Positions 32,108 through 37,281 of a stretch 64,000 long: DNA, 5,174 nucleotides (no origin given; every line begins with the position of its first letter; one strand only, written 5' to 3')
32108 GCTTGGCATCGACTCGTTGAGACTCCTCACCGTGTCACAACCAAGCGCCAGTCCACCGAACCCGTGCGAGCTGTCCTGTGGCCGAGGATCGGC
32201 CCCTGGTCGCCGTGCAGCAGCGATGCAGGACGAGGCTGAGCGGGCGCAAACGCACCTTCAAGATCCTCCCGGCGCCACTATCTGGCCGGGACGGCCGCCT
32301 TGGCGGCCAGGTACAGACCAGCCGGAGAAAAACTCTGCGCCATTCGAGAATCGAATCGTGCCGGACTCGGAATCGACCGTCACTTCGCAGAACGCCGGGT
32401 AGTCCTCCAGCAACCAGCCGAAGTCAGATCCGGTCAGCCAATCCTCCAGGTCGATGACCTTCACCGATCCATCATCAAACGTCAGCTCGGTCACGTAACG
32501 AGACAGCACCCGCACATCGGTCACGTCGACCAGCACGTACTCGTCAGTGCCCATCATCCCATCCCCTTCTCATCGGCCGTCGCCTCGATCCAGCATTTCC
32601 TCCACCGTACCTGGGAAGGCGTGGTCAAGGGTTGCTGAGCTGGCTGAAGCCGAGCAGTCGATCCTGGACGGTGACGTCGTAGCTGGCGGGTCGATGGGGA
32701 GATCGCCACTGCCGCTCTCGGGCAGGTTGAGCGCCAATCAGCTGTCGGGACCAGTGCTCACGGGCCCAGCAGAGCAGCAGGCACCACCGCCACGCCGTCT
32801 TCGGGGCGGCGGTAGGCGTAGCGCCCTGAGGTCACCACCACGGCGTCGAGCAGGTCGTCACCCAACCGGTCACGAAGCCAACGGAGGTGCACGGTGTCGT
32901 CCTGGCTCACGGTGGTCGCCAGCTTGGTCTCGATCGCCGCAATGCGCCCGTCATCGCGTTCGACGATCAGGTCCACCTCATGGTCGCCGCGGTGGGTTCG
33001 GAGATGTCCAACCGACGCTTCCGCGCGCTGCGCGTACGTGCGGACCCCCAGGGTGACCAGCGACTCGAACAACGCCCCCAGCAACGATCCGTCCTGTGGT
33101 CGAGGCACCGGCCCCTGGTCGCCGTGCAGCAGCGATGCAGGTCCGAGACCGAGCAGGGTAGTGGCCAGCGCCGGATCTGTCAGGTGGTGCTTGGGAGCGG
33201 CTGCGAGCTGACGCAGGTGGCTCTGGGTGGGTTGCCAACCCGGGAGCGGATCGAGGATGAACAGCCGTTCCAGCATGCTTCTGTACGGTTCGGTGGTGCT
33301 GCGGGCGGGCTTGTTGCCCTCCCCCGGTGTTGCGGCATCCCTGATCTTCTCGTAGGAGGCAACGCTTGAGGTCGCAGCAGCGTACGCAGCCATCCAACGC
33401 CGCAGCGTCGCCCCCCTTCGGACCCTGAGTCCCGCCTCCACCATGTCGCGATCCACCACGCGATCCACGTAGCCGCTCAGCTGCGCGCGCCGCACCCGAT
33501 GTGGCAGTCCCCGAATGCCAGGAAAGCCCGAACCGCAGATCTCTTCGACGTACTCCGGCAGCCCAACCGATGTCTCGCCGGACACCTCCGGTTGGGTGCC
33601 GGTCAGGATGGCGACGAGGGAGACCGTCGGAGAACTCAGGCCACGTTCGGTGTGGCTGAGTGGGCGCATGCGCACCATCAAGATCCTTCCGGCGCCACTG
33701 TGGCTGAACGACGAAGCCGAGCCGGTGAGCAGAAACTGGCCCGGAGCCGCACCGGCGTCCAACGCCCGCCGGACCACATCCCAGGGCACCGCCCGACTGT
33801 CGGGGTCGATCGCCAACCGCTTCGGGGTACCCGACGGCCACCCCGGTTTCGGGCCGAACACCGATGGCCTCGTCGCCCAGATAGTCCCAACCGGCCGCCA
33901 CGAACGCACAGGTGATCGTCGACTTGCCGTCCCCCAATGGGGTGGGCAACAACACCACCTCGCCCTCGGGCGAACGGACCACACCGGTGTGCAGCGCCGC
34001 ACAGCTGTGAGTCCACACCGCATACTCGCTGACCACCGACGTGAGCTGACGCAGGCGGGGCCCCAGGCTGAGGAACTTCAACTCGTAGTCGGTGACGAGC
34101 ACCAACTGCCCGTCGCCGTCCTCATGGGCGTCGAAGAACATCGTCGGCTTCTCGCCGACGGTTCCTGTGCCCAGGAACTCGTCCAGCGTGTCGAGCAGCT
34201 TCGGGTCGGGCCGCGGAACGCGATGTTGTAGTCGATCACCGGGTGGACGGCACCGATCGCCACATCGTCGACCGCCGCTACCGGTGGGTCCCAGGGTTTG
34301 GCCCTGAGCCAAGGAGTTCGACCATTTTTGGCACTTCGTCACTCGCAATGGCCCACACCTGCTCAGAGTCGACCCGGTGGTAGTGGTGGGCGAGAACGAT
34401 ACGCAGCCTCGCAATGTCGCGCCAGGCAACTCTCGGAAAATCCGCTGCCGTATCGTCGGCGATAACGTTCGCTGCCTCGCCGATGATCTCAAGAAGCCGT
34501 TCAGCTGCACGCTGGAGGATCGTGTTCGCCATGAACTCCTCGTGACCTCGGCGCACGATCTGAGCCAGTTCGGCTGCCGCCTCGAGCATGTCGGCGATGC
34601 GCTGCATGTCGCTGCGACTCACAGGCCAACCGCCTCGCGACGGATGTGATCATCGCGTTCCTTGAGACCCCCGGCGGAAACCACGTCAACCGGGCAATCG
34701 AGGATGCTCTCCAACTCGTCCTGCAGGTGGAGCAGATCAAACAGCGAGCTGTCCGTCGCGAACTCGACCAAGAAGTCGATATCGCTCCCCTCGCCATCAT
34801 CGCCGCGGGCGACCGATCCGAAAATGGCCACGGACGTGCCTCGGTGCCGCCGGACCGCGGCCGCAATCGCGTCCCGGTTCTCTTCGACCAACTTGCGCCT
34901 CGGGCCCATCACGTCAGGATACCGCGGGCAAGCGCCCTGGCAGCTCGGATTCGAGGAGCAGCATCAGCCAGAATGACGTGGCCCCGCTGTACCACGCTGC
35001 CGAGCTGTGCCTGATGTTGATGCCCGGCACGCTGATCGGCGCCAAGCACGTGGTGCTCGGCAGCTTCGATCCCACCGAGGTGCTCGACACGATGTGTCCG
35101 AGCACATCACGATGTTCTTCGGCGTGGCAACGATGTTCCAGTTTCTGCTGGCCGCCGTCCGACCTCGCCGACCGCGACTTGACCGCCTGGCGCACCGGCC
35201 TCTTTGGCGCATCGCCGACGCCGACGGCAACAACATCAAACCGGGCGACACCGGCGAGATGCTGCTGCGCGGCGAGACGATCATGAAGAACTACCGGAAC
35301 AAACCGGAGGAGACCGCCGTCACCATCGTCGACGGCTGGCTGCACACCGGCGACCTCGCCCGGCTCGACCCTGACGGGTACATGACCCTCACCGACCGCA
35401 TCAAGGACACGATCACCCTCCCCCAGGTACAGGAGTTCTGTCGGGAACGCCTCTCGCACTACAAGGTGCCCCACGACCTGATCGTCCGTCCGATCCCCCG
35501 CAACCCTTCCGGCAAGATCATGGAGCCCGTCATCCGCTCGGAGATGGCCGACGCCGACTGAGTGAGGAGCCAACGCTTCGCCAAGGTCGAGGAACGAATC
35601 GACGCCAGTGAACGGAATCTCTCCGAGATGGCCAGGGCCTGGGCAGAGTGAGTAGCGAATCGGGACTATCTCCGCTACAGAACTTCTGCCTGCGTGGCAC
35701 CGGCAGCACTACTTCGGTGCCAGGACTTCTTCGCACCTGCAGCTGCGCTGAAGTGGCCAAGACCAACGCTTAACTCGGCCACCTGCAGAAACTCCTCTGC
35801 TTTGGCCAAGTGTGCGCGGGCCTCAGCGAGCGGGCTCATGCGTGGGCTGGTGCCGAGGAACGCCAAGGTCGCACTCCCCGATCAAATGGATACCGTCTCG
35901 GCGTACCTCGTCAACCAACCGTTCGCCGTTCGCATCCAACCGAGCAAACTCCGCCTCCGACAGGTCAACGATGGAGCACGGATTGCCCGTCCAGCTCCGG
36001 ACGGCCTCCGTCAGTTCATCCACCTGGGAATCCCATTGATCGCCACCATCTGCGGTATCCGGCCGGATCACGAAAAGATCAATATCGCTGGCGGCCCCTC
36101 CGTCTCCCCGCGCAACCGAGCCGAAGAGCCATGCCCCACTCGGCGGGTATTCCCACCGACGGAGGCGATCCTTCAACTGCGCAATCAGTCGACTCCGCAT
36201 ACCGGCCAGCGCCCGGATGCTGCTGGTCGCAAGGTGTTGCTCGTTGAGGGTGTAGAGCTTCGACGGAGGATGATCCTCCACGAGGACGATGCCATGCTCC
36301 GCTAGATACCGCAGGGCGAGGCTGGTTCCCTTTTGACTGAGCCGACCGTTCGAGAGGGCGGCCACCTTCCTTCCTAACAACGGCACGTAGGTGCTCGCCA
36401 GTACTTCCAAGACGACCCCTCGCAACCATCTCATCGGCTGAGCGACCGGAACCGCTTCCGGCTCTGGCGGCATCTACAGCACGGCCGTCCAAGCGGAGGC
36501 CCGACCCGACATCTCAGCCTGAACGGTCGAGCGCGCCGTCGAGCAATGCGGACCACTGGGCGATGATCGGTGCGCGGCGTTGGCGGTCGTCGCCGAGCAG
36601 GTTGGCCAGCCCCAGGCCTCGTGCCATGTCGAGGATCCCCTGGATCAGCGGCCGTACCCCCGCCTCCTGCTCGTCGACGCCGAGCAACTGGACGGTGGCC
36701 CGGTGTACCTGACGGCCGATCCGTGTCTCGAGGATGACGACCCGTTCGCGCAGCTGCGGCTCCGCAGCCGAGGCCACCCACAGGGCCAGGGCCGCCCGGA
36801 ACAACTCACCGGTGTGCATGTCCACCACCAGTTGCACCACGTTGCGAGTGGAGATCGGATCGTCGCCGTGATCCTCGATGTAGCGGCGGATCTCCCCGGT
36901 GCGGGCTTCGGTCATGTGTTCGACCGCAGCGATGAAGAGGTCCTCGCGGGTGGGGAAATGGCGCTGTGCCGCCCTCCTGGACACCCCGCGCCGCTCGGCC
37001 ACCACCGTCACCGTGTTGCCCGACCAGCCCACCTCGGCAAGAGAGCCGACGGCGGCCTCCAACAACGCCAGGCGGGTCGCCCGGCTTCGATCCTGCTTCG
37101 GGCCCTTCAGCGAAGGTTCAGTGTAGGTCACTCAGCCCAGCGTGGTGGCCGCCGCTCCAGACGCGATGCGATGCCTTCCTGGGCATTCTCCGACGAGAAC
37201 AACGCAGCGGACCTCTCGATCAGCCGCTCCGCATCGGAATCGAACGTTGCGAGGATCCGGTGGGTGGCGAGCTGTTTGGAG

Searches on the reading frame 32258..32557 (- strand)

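Call 71: search_protein_families(library=pfam, proteins=[window:32258-32557:-], max_evalue=0.01)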
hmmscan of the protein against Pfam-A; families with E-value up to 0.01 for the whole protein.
window:32258-32557:- (99 aa): 1 family
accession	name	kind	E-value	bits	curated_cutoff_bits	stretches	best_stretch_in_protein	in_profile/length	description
PF10387.14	DUF2442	-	2e-05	25.2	23.9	1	12-74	1-59/72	Protein of unknown function (DUF2442)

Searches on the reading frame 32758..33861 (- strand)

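Call 72: search_protein_families(library=pfam, proteins=[window:32758-33861:-], max_evalue=0.001)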
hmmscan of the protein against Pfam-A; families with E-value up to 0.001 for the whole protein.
window:32758-33861:- (367 aa): 1 family
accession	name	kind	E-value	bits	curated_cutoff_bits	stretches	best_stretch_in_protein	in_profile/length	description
PF13635.12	DUF4143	-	8.1e-24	84.6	28.1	1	138-314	2-159/160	Domain of unknown function (DUF4143)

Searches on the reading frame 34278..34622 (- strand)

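Call 71: search_protein_families(library=pfam, proteins=[window:34278-34622:-], max_evalue=0.01)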
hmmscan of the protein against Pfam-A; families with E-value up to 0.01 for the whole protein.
window:34278-34622:- (114 aa): 1 family
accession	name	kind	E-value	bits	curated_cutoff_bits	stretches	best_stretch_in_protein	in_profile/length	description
PF01934.22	HepT-like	-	6e-20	71.6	23.5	1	12-103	1-116/120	Ribonuclease HepT-like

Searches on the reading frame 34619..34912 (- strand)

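Call 71: search_protein_families(library=pfam, proteins=[window:34619-34912:-], max_evalue=0.01)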
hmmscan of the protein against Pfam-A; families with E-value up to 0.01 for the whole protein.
window:34619-34912:- (97 aa): 3 families
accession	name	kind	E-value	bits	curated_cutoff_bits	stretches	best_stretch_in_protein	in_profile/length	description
PF01909.29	NTP_transf_2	-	3.4e-13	50.2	21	1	19-85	7-79/93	Nucleotidyltransferase domain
PF18765.7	Polbeta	-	1.2e-10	41.8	26.9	1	27-79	15-68/93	Polymerase beta, Nucleotidyltransferase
PF22600.2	MTPAP-like_central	-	0.0074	16.8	27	1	15-73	32-86/139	Poly(A) RNA polymerase, mitochondrial-like, central palm domain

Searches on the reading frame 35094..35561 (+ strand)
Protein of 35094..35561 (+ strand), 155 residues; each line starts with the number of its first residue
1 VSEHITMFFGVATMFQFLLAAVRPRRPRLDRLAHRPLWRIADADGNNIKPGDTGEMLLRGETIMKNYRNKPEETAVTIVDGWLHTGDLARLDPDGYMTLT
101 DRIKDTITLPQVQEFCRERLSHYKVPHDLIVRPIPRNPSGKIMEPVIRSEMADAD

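Call 72: search_protein_families(library=pfam, proteins=[window:35094-35561:+], max_evalue=0.001)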
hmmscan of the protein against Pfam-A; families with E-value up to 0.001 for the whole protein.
window:35094-35561:+ (155 aa): 1 family
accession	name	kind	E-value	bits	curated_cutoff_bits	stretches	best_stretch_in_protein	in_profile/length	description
PF00501.34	AMP-binding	-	0.00044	19.6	29.9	0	38-67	353-383/384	AMP-binding enzyme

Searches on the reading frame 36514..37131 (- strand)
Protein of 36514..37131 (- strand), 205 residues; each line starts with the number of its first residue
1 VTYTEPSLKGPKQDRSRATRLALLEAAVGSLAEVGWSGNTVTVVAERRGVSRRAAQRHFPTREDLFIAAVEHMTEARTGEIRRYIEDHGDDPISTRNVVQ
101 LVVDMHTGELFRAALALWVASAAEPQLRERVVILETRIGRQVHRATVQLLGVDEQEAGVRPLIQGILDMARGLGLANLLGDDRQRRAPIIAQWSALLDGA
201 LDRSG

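Call 72: search_protein_families(library=pfam, proteins=[window:36514-37131:-], max_evalue=0.001)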
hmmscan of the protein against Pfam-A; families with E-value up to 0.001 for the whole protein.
window:36514-37131:- (205 aa): 1 family
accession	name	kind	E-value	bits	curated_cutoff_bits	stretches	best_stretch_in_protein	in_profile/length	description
PF00440.29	TetR_N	-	1.2e-07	31.8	24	1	23-69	1-47/47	Bacterial regulatory proteins, tetR family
